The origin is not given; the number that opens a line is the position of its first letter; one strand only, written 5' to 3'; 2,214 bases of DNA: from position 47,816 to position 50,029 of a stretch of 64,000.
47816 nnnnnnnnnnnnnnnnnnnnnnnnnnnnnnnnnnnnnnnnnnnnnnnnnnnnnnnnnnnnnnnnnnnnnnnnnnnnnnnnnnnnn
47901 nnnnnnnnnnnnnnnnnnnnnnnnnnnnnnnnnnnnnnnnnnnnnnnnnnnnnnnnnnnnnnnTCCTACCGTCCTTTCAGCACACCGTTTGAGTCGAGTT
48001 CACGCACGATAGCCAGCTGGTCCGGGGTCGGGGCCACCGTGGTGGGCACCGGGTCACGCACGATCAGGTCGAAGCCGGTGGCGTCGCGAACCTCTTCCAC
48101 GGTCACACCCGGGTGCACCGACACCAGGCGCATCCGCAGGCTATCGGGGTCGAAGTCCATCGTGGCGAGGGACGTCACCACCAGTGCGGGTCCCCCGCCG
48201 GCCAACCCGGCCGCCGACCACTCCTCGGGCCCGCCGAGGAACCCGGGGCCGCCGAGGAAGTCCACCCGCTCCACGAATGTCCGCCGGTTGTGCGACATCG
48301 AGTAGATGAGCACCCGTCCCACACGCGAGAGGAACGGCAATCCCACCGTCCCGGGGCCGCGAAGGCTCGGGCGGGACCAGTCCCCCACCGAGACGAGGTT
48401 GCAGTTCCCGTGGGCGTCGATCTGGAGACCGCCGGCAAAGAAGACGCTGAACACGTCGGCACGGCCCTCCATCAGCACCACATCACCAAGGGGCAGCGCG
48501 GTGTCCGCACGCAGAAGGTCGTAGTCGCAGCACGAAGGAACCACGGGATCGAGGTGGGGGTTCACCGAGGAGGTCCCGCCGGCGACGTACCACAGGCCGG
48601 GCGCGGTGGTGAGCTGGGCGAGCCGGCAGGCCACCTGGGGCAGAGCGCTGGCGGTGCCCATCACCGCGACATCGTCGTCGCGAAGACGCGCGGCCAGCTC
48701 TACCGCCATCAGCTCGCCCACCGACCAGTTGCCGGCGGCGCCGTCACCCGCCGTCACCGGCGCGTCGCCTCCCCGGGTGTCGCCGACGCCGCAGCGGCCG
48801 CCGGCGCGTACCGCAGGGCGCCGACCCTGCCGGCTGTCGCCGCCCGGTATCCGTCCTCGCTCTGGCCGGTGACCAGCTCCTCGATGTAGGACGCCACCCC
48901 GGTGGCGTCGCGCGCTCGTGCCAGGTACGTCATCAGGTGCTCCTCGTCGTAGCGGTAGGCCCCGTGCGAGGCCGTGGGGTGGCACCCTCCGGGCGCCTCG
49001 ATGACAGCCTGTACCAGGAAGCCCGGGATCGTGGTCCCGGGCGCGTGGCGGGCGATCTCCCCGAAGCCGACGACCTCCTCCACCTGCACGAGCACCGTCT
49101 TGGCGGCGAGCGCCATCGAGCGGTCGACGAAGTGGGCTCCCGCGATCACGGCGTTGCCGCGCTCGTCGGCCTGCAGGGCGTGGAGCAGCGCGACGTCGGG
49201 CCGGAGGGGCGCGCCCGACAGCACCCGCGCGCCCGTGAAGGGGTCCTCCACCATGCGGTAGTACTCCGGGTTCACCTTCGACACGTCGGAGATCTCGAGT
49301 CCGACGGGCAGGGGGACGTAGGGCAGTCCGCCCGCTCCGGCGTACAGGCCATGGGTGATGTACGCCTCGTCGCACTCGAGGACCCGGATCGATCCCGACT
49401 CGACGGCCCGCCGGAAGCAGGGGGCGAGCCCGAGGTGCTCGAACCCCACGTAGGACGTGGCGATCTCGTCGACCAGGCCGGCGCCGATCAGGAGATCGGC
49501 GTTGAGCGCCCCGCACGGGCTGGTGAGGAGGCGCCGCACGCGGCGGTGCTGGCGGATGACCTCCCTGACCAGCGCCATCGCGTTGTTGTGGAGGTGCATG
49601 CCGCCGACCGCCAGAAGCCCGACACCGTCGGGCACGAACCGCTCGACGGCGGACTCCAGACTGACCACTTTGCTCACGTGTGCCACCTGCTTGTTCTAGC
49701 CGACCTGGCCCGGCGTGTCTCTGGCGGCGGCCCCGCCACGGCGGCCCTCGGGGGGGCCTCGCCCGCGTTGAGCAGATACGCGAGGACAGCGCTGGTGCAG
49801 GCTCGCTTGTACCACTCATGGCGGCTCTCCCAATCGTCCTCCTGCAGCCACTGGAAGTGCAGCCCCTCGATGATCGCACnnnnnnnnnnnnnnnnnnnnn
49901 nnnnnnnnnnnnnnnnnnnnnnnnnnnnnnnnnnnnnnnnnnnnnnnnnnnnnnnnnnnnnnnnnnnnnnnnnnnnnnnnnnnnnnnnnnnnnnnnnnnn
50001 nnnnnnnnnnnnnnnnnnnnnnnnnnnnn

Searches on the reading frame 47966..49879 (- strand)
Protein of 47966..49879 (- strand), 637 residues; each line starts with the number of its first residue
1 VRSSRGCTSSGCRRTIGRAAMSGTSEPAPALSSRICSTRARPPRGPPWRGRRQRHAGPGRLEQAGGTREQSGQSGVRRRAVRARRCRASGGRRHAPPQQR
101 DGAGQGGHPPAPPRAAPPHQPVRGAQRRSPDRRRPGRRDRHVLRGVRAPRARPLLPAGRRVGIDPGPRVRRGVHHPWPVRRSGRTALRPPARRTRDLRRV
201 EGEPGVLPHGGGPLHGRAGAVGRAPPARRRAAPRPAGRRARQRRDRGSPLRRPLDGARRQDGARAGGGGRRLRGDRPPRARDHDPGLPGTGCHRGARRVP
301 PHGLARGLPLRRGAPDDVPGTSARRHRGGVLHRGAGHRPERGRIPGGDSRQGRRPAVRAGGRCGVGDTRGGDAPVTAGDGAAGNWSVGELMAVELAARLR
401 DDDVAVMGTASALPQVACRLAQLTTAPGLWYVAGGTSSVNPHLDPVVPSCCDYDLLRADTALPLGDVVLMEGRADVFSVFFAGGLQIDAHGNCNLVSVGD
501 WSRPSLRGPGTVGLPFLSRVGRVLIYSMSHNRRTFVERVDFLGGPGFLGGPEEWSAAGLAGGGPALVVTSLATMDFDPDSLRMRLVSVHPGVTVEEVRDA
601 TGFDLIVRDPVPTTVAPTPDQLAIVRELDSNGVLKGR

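Call 6: search_protein_families(library=pfam, proteins=[window:47966-49879:-])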
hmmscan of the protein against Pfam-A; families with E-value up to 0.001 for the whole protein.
window:47966-49879:- (637 aa): 1 family
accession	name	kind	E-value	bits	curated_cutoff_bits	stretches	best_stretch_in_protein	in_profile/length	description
PF01144.29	CoA_trans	-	1e-07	32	23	1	478-598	102-215/217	Coenzyme A transferase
